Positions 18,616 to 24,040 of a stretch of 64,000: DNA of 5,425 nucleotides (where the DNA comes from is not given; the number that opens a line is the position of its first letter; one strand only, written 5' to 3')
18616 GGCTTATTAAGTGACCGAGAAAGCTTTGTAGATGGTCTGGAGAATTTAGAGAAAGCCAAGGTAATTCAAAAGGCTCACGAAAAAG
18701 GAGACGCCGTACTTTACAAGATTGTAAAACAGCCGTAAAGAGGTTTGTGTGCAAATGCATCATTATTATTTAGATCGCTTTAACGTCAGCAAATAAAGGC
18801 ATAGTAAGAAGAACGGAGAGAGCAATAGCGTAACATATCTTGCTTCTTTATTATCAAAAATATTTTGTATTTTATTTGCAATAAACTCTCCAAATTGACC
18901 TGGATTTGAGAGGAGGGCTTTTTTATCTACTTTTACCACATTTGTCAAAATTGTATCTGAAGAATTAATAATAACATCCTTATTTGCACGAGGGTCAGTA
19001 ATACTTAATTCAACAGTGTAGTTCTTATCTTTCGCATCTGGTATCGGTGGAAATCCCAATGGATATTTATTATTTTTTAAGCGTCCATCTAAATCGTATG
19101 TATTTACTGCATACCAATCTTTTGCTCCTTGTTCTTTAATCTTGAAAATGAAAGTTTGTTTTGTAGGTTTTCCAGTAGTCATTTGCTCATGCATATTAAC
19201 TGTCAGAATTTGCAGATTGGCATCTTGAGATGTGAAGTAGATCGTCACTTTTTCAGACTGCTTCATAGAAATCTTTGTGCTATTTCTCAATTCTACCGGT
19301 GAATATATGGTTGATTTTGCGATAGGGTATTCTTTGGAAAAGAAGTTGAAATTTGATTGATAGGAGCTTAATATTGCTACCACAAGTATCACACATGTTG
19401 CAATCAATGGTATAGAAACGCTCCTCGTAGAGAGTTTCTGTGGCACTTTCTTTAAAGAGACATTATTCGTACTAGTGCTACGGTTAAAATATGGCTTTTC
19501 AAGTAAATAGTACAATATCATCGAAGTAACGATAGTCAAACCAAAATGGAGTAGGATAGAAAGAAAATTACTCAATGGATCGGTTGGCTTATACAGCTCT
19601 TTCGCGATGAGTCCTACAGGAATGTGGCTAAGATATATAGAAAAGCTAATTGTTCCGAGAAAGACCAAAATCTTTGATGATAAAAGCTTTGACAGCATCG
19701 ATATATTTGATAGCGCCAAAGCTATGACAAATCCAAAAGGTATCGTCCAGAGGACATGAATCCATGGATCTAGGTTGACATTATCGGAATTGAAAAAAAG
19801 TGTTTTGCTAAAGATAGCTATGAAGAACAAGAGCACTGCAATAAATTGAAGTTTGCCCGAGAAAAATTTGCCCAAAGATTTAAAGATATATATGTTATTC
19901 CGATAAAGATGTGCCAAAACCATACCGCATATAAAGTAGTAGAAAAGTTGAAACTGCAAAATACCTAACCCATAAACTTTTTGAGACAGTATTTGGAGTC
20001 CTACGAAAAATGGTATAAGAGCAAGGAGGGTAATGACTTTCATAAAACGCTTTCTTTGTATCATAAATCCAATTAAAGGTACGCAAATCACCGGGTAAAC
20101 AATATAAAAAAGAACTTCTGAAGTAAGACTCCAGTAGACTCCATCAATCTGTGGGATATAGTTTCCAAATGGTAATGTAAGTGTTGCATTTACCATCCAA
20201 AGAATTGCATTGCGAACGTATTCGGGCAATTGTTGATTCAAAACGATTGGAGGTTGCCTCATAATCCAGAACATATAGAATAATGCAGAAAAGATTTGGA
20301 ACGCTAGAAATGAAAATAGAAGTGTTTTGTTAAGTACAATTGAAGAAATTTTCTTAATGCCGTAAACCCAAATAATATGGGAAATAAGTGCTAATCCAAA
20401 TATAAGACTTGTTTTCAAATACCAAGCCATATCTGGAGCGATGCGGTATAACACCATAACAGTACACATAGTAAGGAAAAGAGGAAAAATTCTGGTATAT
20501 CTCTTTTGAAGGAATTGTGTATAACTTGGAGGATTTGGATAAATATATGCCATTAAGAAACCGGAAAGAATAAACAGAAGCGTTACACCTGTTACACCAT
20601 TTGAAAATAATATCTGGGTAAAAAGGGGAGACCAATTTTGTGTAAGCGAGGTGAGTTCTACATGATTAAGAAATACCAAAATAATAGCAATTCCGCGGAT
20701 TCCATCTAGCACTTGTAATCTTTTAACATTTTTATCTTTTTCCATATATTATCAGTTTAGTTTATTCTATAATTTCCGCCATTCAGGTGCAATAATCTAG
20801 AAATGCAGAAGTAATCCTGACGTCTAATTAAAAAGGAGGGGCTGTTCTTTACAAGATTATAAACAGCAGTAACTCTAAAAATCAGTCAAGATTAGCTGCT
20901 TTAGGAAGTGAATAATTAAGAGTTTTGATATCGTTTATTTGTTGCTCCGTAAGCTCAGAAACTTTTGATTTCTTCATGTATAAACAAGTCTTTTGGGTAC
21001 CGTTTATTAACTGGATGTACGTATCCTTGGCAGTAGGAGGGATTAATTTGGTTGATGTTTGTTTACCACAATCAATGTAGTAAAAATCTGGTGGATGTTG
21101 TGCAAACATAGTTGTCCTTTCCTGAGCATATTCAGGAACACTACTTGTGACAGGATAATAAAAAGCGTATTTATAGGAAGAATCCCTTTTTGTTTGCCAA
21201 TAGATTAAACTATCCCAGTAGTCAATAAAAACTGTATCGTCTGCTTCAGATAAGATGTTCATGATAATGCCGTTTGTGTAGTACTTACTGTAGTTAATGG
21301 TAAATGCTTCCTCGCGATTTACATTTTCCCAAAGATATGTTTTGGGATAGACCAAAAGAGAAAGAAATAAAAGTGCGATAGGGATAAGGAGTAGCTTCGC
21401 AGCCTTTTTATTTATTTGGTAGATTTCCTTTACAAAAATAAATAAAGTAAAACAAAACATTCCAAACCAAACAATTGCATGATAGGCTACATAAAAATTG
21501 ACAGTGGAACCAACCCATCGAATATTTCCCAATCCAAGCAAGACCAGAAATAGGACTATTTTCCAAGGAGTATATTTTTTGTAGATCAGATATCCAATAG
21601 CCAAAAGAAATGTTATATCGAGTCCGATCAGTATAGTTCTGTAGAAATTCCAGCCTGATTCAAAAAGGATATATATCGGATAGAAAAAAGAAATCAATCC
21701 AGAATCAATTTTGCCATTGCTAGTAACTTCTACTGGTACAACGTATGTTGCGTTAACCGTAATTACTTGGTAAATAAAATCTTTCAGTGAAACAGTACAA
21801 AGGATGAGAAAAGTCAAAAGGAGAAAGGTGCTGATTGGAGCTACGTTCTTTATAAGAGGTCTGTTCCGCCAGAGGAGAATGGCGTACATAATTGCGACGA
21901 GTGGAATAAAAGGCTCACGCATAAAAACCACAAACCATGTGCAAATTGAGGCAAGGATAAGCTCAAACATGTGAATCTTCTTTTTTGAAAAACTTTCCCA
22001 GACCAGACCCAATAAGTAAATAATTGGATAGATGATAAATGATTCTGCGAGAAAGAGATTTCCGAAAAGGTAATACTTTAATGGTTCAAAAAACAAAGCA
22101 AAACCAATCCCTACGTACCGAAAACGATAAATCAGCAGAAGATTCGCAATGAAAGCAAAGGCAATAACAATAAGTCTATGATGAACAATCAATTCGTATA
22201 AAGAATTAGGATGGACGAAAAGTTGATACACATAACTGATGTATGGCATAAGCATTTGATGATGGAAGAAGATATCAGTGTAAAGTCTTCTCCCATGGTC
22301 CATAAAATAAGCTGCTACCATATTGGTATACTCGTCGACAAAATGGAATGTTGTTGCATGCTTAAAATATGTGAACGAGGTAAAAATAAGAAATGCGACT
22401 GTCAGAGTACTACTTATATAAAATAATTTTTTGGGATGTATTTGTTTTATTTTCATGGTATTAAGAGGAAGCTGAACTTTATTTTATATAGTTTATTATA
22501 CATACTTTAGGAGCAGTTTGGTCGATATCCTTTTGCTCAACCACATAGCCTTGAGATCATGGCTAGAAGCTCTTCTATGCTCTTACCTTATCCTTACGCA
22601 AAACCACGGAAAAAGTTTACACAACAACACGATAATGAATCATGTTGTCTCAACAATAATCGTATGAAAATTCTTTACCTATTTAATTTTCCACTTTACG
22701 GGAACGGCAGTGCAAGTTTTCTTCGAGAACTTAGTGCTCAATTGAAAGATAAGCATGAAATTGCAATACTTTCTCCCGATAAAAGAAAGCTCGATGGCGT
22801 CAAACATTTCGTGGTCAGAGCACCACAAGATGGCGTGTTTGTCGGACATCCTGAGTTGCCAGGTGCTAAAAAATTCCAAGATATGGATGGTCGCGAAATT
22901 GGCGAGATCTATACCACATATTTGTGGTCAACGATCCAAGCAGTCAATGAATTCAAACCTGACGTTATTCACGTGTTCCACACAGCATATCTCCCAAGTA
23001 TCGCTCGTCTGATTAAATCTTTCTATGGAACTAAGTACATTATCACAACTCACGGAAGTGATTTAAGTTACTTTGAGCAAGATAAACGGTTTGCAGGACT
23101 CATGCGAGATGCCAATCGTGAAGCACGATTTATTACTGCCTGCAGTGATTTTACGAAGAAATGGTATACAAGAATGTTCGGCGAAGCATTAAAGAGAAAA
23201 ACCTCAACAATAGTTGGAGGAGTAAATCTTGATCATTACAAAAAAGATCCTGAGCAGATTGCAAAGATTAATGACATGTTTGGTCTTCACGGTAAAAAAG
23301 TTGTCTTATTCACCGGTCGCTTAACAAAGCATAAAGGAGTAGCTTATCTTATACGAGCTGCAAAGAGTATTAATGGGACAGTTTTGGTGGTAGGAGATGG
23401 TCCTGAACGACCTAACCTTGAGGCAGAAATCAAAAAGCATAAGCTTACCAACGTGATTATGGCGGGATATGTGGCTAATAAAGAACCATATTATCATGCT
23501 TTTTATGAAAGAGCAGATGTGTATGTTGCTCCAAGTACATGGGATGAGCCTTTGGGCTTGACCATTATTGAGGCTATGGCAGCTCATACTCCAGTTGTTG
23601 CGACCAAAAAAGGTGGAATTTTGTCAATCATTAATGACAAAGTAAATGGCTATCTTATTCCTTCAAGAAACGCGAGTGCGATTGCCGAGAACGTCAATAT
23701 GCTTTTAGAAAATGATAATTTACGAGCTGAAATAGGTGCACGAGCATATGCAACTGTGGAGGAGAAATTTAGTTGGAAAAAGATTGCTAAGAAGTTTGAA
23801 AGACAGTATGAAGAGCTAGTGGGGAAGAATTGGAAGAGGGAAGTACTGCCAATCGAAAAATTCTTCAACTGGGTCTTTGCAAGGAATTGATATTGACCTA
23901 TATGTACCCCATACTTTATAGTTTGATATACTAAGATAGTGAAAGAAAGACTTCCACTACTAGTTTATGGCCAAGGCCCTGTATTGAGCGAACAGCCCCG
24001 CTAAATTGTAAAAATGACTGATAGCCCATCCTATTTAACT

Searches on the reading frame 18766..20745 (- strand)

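Call 32: search_protein_families(library=pfam, proteins=[window:18766-20745:-], max_evalue=0.001)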
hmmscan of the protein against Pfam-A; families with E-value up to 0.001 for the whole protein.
window:18766-20745:- (659 aa): 1 family
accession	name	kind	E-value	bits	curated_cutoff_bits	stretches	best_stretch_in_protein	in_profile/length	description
PF01757.29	Acyl_transf_3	-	1.4e-24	87.2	31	1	13-412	4-325/326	Acyltransferase domain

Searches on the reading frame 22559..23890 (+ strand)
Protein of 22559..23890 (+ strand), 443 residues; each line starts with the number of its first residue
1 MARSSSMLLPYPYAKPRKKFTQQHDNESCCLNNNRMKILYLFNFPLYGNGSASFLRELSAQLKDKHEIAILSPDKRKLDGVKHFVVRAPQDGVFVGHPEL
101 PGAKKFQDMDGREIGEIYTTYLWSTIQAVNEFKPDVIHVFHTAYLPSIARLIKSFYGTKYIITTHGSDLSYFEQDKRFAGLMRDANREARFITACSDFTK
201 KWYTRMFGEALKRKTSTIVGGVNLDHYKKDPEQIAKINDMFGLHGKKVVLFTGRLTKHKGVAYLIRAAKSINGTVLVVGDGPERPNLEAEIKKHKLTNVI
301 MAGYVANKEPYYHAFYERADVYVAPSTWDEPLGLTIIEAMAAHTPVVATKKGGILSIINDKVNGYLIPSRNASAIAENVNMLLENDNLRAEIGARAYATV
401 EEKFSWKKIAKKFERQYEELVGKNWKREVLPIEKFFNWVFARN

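Call 33: search_protein_families(library=pfam, proteins=[window:22559-23890:+], max_evalue=0.001)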
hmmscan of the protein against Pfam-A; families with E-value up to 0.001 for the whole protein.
window:22559-23890:+ (443 aa): 7 families
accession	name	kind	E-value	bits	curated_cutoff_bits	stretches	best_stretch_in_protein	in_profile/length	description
PF00534.26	Glycos_transf_1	-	3e-39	134.7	26.4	1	244-397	13-170/172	Glycosyl transferases group 1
PF13692.12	Glyco_trans_1_4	-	6.2e-34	117.7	27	1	247-385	2-142/142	Glycosyl transferases group 1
PF13439.12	Glyco_transf_4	-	7.4e-14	52.6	28.5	1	49-225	2-169/170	Glycosyltransferase Family 4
PF13579.12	Glyco_trans_4_4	-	3.5e-13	50.6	29.7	1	50-210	2-149/158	Glycosyl transferase 4-like domain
PF20706.3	GT4-conflict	-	2.3e-08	33.9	26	1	243-412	194-384/385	Family 4 Glycosyltransferase in conflict systems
PF13524.12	Glyco_trans_1_2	-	5.4e-07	30.1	25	1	274-414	16-143/144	Glycosyl transferase-like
PF13477.12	Glyco_trans_4_2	-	2.9e-05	24.7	23.4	1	126-182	67-124/139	Glycosyl transferase 4-like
